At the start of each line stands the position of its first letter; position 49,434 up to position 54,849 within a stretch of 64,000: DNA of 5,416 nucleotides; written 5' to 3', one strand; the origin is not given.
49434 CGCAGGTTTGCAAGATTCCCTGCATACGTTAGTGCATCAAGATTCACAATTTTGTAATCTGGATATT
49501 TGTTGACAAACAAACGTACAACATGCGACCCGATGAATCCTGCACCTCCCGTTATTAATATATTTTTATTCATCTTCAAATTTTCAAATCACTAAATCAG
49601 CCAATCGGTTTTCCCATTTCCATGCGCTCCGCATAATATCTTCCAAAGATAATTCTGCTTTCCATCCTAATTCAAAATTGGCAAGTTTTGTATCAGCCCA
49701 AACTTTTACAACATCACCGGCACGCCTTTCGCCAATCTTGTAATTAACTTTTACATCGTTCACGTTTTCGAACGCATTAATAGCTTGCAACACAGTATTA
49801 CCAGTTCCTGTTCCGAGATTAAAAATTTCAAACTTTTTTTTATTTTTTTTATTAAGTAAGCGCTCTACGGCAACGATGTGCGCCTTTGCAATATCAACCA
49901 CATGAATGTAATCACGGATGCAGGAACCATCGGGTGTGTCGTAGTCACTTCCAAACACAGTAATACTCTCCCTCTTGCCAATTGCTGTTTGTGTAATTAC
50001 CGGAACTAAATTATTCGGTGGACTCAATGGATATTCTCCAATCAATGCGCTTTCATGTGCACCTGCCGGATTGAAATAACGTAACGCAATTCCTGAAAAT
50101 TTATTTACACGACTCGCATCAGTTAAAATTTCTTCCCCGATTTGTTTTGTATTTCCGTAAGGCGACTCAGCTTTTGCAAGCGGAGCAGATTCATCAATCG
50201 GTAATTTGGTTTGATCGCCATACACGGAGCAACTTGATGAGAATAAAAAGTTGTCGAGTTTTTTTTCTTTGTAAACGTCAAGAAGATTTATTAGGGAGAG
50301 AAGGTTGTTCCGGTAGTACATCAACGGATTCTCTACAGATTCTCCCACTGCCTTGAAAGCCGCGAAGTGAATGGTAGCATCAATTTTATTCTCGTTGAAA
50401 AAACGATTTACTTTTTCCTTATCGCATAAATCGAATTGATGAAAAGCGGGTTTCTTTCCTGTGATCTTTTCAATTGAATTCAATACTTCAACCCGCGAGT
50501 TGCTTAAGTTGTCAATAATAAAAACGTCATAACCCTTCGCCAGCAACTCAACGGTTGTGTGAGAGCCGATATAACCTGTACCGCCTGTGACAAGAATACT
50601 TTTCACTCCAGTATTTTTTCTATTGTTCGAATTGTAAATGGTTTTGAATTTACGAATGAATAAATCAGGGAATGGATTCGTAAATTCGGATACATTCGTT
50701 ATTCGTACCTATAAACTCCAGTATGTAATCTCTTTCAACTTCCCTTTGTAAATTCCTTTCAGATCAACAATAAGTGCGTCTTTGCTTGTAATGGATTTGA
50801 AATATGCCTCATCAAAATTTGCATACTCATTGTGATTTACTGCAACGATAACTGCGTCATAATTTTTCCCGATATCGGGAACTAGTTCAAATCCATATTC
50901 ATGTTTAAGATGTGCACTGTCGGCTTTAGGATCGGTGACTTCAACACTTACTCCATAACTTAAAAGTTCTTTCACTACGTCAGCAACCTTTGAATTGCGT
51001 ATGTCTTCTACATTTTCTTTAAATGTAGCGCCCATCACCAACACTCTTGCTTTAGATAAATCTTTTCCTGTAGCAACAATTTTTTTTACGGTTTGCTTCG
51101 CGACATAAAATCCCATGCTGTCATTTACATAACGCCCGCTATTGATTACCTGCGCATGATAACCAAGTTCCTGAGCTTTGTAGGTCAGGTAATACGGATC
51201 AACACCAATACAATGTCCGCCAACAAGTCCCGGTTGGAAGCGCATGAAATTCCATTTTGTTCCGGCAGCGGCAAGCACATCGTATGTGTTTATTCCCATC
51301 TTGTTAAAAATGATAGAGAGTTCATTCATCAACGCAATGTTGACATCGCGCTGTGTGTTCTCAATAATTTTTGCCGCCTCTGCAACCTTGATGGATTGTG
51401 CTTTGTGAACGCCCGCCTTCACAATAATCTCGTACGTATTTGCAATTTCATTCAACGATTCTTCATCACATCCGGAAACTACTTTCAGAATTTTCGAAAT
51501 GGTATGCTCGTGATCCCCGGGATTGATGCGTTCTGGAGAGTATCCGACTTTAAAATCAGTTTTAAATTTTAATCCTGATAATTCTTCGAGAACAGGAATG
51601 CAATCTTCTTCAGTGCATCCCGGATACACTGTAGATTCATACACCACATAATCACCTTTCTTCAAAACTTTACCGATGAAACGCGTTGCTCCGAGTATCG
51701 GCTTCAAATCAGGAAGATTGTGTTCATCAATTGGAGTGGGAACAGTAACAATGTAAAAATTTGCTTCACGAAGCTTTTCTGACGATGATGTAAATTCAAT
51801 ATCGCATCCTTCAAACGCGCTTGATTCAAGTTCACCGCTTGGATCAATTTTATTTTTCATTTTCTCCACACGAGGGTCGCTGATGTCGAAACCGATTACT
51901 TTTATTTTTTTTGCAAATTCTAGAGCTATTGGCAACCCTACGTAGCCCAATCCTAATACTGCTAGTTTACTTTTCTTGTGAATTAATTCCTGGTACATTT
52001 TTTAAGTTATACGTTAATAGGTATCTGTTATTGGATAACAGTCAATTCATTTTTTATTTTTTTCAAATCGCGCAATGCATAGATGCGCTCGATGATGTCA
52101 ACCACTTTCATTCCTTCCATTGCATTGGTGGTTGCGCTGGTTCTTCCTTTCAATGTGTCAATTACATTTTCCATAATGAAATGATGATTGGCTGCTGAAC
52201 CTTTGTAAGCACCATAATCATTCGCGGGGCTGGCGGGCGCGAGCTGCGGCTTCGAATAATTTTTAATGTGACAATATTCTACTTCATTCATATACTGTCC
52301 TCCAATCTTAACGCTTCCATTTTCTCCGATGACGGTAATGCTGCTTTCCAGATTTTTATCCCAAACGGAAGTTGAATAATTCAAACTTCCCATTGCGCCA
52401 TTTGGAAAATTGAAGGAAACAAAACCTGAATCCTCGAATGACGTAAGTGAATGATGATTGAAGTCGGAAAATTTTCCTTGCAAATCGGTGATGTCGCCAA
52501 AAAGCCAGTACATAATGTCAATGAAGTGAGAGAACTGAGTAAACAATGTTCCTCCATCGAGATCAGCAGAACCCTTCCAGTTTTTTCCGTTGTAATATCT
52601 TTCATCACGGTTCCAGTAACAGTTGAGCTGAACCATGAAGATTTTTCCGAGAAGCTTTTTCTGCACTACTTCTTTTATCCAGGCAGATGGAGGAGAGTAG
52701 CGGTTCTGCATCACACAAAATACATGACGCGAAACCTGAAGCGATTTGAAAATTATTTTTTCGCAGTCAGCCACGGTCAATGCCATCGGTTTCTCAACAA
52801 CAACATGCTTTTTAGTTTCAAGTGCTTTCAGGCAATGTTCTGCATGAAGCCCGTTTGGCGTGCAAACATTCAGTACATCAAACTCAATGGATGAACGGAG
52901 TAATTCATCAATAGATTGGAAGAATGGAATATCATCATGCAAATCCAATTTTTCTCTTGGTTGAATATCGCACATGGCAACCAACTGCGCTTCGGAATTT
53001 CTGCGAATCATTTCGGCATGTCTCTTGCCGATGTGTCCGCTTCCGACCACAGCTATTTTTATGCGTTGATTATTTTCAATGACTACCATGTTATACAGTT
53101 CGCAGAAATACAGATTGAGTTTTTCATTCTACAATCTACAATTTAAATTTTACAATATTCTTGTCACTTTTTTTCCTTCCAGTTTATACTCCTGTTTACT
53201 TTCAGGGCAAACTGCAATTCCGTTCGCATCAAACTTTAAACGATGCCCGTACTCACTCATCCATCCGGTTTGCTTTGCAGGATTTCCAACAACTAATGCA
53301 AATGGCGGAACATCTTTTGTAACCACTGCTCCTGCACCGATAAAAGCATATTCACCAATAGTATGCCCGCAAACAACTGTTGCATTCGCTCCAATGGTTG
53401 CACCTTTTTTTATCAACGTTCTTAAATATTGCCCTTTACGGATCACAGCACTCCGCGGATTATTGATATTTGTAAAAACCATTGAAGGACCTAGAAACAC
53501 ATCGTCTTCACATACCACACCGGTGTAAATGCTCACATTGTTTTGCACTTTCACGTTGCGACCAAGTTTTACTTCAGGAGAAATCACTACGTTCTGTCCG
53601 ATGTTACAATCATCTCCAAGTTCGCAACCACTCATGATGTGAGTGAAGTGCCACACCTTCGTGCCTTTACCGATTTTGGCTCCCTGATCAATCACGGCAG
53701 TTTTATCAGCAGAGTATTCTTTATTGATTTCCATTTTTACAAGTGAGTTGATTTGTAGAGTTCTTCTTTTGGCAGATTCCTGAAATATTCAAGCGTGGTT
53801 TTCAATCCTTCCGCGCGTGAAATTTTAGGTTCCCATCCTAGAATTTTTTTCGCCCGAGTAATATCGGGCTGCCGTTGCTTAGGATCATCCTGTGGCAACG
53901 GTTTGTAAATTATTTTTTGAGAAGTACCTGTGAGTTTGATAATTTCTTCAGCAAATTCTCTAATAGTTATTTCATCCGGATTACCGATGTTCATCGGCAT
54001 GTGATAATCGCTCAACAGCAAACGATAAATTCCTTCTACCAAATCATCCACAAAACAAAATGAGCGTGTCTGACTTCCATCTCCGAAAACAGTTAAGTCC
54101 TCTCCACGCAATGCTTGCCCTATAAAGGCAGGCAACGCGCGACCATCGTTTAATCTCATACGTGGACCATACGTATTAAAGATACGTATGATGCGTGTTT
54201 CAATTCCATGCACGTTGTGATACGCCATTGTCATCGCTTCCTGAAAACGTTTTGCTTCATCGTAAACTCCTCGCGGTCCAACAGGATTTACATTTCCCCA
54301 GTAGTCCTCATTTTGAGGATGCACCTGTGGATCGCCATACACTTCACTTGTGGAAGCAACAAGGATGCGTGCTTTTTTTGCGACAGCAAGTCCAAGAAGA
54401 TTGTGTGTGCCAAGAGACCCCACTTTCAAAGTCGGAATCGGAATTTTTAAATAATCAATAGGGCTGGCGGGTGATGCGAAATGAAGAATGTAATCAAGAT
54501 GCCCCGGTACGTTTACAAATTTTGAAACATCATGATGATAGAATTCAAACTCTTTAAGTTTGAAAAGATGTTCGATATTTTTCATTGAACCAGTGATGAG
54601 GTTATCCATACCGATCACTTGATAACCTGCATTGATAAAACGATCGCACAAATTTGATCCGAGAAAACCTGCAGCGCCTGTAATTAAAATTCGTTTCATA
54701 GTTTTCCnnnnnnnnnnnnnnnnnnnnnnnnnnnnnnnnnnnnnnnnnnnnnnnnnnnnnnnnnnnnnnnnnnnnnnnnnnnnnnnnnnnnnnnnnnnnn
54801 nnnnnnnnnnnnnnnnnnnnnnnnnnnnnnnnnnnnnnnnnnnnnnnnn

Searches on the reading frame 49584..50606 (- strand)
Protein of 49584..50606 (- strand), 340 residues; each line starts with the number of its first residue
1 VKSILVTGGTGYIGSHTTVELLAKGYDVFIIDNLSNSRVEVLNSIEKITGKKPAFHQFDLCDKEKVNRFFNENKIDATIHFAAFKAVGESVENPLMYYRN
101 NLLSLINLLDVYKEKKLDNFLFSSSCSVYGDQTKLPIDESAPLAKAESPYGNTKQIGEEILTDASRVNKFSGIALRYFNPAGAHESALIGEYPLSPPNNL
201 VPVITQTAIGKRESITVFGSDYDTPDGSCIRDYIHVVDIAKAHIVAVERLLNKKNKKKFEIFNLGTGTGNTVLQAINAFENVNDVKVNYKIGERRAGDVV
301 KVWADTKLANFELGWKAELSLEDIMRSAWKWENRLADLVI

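Call 71: search_protein_families(library=pfam, proteins=[window:49584-50606:-], max_evalue=0.0001)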
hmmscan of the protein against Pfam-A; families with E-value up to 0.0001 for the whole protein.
window:49584-50606:- (340 aa): 7 families
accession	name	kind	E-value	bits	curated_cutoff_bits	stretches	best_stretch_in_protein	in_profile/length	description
PF16363.11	GDP_Man_Dehyd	-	4.8e-57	194.3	27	1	5-326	1-330/332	GDP-mannose 4,6 dehydratase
PF01370.27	Epimerase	-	5.3e-55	186.9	20.9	1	4-265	1-240/240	NAD dependent epimerase/dehydratase family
PF01073.25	3Beta_HSD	-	2.7e-16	59.9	22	1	5-257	1-239/280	3-beta hydroxysteroid dehydrogenase/isomerase family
PF02719.21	Polysacc_synt_2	-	2e-11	44.1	20.2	1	4-125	1-128/293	Polysaccharide biosynthesis protein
PF04321.23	RmlD_sub_bind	-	8.8e-10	38.6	27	1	3-164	2-139/287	RmlD substrate binding domain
PF00106.31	adh_short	-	4.7e-07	29.9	26.6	1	2-72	1-70/195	short chain dehydrogenase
PF07993.18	NAD_binding_4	-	1.7e-06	27.8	20.1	0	73-171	87-198/258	Male sterility protein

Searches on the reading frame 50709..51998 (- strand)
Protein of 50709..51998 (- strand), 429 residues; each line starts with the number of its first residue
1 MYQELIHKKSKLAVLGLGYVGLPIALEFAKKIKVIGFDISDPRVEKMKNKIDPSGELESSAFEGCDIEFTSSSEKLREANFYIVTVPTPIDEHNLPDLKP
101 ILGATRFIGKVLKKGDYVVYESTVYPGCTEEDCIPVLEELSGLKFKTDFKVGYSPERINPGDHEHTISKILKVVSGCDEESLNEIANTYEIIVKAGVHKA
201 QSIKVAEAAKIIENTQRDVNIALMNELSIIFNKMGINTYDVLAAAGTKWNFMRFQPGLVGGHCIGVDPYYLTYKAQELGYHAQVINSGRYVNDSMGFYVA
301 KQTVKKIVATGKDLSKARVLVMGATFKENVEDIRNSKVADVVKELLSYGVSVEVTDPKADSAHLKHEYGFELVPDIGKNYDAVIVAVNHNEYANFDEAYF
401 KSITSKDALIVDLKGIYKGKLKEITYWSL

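Call 71: search_protein_families(library=pfam, proteins=[window:50709-51998:-], max_evalue=0.0001)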
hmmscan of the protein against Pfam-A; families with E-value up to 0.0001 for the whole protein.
window:50709-51998:- (429 aa): 3 families
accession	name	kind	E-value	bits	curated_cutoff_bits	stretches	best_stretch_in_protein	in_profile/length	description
PF03721.20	UDPG_MGDP_dh_N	-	4e-31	108.5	27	1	11-185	2-183/187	UDP-glucose/GDP-mannose dehydrogenase family, NAD binding domain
PF00984.24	UDPG_MGDP_dh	-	2.5e-26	92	25.4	1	205-293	2-93/94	UDP-glucose/GDP-mannose dehydrogenase family, central domain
PF03720.21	UDPG_MGDP_dh_C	-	1.2e-22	80.6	30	1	320-418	1-102/103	UDP-glucose/GDP-mannose dehydrogenase family, UDP binding domain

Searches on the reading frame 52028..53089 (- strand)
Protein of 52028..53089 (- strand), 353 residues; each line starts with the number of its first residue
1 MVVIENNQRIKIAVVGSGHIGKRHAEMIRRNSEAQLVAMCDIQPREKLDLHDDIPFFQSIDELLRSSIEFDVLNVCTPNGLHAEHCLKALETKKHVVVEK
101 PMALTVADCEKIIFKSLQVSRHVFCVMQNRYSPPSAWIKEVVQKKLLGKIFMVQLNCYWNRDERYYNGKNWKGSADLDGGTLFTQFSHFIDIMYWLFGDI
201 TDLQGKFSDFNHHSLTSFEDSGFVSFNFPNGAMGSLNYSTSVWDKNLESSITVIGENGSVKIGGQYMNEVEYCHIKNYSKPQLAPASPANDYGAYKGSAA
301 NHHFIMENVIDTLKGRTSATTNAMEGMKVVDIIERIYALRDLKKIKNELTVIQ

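Call 72: search_protein_families(library=pfam, proteins=[window:52028-53089:-], max_evalue=0.0001)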
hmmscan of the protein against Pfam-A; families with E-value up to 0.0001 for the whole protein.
window:52028-53089:- (353 aa): 4 families
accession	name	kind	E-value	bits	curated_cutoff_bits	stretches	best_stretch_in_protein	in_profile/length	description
PF01408.29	GFO_IDH_MocA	-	1e-25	91.2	24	1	10-113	1-106/120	Oxidoreductase family, NAD-binding Rossmann fold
PF22725.1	GFO_IDH_MocA_C3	-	1.7e-22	80.1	27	1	138-260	4-123/124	GFO/IDH/MocA C-terminal domain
PF02894.22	GFO_IDH_MocA_C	-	9.7e-20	71.7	22.9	1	139-337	1-207/218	Oxidoreductase family, C-terminal alpha/beta domain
PF03447.22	NAD_binding_3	-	1.5e-05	26.1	24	1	16-105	1-94/116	Homoserine dehydrogenase, NAD binding domain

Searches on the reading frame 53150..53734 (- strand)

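Call 72: search_protein_families(library=pfam, proteins=[window:53150-53734:-], max_evalue=0.0001)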
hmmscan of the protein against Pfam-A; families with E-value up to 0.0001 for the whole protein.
window:53150-53734:- (194 aa): 3 families
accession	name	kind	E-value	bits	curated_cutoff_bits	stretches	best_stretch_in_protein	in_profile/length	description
PF00132.30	Hexapep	-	4.2e-22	77.3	27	2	18-52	1-35/36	Bacterial transferase hexapeptide (six repeats)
PF14602.12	Hexapep_2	-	5e-11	42.6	27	1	40-70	5-33/34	Hexapeptide repeat of succinyl-transferase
PF25084.1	LbH_EIF2B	-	7.2e-10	39.3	54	1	5-77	8-78/105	EIF2B subunit epsilon LbH domain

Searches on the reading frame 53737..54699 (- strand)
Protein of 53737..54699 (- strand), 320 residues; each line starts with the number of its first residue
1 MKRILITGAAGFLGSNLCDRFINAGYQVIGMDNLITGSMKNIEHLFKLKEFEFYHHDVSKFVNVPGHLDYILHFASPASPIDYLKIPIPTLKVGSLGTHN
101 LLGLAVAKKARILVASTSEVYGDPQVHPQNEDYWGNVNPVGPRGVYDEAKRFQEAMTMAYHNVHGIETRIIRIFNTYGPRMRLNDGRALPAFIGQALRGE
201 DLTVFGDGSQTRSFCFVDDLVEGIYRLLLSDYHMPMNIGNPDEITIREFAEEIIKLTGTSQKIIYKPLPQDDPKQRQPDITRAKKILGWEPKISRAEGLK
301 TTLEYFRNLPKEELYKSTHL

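Call 72: search_protein_families(library=pfam, proteins=[window:53737-54699:-], max_evalue=0.0001)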
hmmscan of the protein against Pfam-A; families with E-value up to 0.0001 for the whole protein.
window:53737-54699:- (320 aa): 5 families
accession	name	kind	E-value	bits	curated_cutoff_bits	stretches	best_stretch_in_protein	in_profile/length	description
PF16363.11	GDP_Man_Dehyd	-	4.3e-50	171.5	27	1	5-301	1-331/332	GDP-mannose 4,6 dehydratase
PF01370.27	Epimerase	-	2.3e-47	161.9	20.9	1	4-230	1-227/240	NAD dependent epimerase/dehydratase family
PF01073.25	3Beta_HSD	-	9e-09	35.2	22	1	5-220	1-221/280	3-beta hydroxysteroid dehydrogenase/isomerase family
PF04321.23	RmlD_sub_bind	-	1e-07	31.8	27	1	3-264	2-238/287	RmlD substrate binding domain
PF02719.21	Polysacc_synt_2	-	5.3e-05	23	20.2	0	4-34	1-31/293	Polysaccharide biosynthesis protein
